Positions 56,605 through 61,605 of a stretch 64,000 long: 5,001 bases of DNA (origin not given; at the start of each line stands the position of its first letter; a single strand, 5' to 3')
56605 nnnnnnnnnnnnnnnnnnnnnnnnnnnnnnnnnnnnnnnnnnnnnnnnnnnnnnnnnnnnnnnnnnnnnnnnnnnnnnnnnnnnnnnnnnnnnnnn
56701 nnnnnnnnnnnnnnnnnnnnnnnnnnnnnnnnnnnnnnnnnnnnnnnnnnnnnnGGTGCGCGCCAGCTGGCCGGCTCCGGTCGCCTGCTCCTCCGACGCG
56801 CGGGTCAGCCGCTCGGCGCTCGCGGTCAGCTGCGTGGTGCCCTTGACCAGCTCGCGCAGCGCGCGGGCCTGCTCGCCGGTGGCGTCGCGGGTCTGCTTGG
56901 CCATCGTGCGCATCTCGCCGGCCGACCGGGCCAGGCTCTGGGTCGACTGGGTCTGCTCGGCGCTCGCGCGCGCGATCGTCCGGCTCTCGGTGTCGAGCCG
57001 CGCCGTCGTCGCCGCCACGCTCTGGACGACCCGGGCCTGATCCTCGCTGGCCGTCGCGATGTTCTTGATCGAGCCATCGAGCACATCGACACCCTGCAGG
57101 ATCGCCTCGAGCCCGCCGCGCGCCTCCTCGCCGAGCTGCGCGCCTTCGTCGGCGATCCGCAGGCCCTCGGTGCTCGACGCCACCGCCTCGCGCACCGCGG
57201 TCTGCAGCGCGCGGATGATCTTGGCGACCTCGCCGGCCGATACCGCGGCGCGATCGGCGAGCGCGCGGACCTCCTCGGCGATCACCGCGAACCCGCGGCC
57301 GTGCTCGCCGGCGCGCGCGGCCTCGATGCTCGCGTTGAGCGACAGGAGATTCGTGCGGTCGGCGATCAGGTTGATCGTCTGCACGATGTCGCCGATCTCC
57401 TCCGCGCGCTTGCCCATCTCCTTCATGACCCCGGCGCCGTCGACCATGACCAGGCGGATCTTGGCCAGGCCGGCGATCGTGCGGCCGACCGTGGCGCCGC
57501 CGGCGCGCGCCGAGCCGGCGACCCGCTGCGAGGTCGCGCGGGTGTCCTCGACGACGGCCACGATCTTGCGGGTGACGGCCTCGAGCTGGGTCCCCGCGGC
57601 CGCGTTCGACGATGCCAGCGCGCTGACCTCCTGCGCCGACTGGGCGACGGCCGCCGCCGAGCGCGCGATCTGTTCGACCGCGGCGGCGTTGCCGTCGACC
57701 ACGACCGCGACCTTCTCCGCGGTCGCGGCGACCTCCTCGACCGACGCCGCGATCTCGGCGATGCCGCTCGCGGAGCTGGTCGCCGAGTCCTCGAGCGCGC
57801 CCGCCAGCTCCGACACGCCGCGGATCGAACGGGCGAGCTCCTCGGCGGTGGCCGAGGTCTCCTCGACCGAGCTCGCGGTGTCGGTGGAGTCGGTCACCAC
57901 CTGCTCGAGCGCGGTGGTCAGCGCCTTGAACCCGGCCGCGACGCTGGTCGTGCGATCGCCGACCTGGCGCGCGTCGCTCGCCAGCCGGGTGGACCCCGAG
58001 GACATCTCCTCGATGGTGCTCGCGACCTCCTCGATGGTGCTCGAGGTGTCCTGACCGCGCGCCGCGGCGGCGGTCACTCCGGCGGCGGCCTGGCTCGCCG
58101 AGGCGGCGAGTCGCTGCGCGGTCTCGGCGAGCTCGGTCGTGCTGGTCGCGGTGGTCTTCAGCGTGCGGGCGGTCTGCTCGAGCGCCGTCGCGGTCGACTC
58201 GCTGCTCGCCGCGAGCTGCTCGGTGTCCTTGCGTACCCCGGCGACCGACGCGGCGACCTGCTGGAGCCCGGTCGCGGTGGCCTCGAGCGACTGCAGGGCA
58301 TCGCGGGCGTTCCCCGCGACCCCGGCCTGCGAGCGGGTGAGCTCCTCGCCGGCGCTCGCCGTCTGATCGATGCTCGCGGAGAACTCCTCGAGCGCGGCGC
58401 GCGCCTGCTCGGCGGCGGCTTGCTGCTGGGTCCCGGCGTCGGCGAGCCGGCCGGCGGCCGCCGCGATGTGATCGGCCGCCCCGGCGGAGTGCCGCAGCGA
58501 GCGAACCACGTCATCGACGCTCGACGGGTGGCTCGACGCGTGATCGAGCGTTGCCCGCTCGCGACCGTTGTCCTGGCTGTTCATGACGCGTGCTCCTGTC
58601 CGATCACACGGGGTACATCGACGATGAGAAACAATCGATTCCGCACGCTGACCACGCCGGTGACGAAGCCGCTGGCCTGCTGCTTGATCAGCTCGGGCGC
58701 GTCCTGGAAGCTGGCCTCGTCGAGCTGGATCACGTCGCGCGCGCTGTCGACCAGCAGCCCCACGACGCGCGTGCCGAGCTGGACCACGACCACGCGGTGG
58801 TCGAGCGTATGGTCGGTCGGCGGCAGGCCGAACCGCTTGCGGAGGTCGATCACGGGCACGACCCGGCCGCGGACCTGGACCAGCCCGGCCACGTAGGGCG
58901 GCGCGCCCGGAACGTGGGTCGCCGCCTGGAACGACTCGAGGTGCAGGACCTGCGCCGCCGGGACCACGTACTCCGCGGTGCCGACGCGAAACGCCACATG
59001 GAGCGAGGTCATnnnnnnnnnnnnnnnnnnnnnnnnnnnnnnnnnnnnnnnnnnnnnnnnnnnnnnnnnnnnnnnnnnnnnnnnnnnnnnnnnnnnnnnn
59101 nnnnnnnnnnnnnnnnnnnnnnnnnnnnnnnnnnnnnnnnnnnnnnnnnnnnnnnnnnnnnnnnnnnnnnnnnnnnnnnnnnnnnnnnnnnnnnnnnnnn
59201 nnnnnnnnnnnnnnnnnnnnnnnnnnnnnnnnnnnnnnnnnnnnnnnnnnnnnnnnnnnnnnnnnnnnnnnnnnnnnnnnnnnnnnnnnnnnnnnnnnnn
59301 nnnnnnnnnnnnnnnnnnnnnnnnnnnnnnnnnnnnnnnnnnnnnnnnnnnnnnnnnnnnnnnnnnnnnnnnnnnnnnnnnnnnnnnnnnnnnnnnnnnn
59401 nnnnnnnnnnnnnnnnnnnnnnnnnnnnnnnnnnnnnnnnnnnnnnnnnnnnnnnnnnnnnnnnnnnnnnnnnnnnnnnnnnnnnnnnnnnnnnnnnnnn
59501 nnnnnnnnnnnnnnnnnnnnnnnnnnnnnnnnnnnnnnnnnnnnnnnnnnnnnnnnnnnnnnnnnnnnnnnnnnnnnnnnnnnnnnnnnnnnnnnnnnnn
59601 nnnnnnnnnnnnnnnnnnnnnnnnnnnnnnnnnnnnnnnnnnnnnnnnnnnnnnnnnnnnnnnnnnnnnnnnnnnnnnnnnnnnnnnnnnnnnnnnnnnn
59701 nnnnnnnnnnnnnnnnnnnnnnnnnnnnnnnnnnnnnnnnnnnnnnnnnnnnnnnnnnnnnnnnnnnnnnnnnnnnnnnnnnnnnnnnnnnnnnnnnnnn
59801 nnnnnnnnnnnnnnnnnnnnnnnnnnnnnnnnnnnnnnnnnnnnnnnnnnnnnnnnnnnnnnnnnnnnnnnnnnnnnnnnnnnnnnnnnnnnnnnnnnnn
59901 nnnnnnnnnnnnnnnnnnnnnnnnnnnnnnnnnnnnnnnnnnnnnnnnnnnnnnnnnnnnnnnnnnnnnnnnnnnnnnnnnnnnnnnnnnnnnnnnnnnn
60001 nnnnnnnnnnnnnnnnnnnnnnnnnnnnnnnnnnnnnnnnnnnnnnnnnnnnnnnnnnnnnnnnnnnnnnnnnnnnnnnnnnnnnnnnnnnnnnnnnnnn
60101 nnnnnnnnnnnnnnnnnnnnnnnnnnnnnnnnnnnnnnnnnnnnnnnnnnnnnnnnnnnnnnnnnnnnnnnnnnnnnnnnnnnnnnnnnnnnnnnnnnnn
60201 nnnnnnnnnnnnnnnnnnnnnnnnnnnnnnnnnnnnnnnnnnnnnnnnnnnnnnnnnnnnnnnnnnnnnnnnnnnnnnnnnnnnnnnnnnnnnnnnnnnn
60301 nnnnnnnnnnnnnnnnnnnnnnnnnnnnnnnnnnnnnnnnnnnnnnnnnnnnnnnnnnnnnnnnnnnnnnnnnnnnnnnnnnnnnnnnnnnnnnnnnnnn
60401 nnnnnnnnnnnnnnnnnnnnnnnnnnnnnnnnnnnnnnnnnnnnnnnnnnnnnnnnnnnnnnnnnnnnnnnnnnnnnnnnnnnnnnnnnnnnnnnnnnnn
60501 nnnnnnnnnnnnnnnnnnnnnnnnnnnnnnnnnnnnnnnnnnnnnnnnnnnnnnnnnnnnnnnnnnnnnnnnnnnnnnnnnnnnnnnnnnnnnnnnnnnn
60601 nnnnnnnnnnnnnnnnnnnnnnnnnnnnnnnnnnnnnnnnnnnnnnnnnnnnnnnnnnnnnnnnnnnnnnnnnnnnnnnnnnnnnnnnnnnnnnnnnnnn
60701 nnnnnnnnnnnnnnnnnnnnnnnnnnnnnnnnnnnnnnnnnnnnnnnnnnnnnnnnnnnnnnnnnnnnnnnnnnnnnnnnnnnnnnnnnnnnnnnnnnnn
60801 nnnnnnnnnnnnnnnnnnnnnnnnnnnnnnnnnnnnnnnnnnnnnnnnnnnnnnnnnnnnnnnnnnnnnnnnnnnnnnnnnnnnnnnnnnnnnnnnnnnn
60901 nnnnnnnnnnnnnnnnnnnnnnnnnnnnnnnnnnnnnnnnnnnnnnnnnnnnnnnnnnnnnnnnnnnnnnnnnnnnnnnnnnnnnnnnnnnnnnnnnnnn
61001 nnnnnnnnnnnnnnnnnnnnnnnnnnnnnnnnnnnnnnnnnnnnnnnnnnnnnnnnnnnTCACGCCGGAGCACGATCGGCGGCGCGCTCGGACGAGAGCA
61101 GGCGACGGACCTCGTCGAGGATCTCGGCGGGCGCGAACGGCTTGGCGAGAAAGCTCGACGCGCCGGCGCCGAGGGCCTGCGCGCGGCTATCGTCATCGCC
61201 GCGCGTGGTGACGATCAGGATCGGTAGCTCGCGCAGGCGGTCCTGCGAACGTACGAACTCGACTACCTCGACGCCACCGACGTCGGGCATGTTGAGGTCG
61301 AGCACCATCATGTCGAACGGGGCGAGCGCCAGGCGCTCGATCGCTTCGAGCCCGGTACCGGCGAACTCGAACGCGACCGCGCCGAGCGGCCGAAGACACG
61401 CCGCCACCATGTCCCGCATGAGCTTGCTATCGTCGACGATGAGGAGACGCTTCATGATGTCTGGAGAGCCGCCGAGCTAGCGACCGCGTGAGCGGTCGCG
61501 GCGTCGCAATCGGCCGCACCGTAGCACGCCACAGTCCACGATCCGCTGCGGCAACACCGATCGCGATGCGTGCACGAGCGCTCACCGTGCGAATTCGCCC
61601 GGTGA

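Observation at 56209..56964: Nine exact-period 28-residue repeats, each with an EQ/EH pair, extending a soluble MCP far beyond known lengths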

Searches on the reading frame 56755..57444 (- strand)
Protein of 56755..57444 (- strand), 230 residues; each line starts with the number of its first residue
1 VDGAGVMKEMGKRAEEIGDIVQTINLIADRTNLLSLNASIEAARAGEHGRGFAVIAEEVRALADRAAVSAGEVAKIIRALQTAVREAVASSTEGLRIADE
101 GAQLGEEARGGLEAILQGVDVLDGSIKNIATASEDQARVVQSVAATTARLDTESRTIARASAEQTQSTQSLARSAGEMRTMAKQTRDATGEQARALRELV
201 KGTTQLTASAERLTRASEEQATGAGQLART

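Call 43: search_solved_structures(query=window:56755-57444:-, max_evalue=0.001, show_alignments=5)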
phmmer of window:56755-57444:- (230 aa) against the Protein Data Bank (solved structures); distinct sequences matched with E-value up to 0.001: 13.
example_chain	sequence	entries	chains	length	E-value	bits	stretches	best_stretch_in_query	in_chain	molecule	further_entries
2ch7_A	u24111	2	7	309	3.4e-23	86.1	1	6-186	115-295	METHYL-ACCEPTING CHEMOTAXIS PROTEIN | Methyl-accepting chemotaxis protein 2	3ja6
3ja6_H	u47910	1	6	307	5.5e-23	85.4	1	6-186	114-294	Methyl-accepting chemotaxis protein 2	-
2ch7_B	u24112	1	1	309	6.1e-23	85.3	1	6-186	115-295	METHYL-ACCEPTING CHEMOTAXIS PROTEIN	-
6s18_A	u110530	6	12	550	1.1e-17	68.2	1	9-181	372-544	Aromatic acid chemoreceptor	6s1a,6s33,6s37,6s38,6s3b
1qu7_A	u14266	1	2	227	5.8e-15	59.3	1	6-167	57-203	METHYL-ACCEPTING CHEMOTAXIS PROTEIN I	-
3zx6_A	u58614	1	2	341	3.6e-14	56.7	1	6-206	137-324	HAMP, METHYL-ACCEPTING CHEMOTAXIS PROTEIN I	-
8c5v_I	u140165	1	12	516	4.7e-14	56.3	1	6-175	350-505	Methyl-accepting chemotaxis protein I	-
6s1k_E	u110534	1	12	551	1.3e-13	54.9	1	6-181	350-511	Methyl-accepting chemotaxis protein I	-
31cj_A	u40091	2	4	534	2.5e-13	54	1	7-86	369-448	Aerotaxis receptor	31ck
4jpb_B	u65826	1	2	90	7.9e-11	45.8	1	8-74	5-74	Methyl-accepting chemotaxis protein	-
3ur1_C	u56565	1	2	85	1.5e-10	44.9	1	15-74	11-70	Methyl-accepting chemotaxis protein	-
3g67_A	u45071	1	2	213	5.6e-10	43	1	14-108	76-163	Methyl-accepting chemotaxis protein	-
3g6b_A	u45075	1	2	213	7.7e-10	42.6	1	14-109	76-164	Methyl-accepting chemotaxis protein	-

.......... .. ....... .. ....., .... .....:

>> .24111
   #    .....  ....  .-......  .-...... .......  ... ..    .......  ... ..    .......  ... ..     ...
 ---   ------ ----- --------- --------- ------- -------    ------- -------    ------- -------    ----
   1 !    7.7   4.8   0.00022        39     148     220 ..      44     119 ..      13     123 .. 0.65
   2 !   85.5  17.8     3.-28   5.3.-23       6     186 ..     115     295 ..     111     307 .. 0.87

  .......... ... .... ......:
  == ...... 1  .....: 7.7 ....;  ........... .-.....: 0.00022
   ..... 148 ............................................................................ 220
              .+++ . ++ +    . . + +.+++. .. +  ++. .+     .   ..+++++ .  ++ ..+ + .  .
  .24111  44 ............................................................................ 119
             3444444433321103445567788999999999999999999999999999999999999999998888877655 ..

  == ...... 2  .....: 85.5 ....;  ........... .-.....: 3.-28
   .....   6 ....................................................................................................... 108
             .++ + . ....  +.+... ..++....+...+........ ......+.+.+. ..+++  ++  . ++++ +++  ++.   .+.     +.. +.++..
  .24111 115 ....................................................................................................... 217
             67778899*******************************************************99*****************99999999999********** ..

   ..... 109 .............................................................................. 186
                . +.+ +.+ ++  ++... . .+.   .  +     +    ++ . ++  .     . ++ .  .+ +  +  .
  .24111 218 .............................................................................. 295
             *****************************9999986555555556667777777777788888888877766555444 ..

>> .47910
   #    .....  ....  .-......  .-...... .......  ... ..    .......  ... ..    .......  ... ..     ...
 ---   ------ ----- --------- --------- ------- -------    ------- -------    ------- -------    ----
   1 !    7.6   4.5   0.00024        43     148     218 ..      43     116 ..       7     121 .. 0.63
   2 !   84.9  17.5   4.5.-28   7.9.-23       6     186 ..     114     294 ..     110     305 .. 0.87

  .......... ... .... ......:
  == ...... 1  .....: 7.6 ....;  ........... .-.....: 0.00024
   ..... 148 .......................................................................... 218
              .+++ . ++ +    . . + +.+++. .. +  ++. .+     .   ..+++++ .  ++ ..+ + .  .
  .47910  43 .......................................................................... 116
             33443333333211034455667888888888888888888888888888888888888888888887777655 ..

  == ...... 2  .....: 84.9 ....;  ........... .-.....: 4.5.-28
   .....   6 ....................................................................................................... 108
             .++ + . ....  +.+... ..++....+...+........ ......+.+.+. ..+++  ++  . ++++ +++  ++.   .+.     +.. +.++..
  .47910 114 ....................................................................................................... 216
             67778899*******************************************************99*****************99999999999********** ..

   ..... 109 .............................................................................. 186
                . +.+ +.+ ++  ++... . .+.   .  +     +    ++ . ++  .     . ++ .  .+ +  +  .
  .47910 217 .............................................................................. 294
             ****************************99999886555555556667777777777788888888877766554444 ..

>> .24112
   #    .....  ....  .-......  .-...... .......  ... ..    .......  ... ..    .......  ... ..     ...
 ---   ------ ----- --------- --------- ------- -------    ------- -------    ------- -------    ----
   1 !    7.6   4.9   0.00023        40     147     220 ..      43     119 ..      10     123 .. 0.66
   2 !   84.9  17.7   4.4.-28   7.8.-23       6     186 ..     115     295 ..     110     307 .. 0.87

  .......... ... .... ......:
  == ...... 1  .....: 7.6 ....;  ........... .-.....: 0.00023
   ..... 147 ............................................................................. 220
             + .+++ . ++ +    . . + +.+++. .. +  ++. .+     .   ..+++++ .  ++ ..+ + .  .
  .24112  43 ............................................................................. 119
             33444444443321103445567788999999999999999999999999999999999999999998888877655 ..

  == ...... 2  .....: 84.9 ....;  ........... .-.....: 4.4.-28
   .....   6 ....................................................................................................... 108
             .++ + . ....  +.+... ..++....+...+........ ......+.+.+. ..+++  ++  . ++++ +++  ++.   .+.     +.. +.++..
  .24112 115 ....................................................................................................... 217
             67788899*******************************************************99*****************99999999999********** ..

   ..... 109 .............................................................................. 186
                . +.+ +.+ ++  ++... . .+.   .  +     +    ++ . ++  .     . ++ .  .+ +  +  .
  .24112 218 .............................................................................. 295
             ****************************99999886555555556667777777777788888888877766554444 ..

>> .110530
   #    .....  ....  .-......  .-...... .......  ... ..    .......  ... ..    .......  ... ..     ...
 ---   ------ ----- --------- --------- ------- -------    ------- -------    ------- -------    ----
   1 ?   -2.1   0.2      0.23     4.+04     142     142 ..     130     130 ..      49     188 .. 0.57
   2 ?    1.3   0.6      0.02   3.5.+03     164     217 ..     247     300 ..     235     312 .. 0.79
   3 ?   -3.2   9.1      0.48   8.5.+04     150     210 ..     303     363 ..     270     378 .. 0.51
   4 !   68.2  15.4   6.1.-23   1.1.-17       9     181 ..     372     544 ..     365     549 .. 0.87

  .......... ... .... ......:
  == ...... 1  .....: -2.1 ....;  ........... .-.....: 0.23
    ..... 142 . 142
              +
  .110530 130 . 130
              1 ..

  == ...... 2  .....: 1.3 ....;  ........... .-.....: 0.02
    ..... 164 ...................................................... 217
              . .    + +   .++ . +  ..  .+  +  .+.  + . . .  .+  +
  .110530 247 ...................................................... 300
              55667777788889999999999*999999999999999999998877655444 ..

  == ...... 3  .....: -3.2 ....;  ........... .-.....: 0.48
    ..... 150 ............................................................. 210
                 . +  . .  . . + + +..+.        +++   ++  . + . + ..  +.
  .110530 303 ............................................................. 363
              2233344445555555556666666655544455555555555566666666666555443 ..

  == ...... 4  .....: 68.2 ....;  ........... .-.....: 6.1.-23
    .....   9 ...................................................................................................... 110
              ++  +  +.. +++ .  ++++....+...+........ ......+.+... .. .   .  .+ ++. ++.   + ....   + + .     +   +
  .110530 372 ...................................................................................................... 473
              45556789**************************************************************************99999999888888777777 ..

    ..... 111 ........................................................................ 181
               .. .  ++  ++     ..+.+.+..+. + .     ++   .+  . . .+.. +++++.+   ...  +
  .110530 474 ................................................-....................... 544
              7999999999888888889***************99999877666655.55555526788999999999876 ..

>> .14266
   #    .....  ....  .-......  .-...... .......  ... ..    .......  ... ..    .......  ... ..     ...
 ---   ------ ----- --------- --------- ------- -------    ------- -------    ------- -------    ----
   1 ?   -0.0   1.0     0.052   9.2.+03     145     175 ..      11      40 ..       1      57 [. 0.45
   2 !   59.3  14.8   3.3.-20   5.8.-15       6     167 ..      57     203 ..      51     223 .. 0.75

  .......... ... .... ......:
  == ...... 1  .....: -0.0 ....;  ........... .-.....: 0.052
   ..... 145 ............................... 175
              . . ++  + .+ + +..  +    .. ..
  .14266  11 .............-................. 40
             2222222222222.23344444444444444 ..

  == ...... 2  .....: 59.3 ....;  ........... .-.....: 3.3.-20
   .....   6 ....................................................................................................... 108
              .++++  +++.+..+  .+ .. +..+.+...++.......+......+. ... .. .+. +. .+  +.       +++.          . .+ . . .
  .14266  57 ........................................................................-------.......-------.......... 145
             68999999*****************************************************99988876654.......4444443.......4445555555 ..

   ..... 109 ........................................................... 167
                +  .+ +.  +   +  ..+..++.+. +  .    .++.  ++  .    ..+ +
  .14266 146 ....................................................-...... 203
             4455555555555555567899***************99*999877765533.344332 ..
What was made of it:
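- An invariant Glu can still be a methylation site, as with Tsr E493, which falls on WIN E543 in the ungapped register (call 43). HMMER, by inserting one gap, aligns WIN E543-Q544 to residues 492-493 of Tsr in 1QU7 (call 43). The ungapped register puts Tsr E493 on E543, not on Q544 (call 43).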

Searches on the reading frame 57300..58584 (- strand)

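Call 70: search_protein_families(library=pfam, proteins=[window:57300-58584:-], max_evalue=0.01)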
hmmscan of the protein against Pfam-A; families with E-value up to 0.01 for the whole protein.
window:57300-58584:- (428 aa): 3 families
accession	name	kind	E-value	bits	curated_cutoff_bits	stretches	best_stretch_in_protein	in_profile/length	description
PF00015.26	MCPsignal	-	3.3e-18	66.6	34.6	1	384-428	22-66/172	Methyl-accepting chemotaxis protein (MCP) signalling domain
PF16746.10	BAR_3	-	0.00045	20.4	31.7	0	60-159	12-100/235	BAR domain of APPL family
PF13675.11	PilJ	-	0.0077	16.7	26.6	1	156-235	23-104/114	Type IV pili methyl-accepting chemotaxis transducer N-term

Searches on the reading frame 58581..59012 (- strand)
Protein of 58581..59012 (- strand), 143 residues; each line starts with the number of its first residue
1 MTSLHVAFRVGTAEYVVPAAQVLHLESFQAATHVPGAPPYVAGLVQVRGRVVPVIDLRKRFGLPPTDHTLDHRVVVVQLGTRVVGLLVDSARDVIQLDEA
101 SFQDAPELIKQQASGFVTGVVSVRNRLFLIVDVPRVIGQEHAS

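Call 8: search_protein_families(library=pfam, proteins=[window:58581-59012:-], max_evalue=0.001)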
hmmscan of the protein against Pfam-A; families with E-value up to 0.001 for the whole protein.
window:58581-59012:- (143 aa): 1 family
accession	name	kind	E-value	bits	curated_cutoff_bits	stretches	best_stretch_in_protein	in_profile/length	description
PF01584.24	CheW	-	1.7e-35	122.1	23.5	1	6-139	3-136/138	CheW-like domain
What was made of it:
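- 58581..59012 (-): cheW (143 aa). Pfam CheW, E = 1.7e-35 (call 8).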

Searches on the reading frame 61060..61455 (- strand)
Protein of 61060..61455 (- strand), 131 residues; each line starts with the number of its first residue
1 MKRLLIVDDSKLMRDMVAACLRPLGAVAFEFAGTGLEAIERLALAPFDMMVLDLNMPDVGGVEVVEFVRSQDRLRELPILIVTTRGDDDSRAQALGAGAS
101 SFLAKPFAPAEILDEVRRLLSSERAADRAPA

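Call 8: search_protein_families(library=pfam, proteins=[window:61060-61455:-], max_evalue=0.001)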
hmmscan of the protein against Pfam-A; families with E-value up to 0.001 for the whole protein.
window:61060-61455:- (131 aa): 1 family
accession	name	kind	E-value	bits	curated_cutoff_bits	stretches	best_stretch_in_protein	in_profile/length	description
PF00072.30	Response_reg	-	1.7e-24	86.5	30.2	1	5-116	2-110/111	Response regulator receiver domain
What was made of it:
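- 61060..61455 (-): cheY-like single-domain response regulator (131 aa). Pfam Response_reg (call 8).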
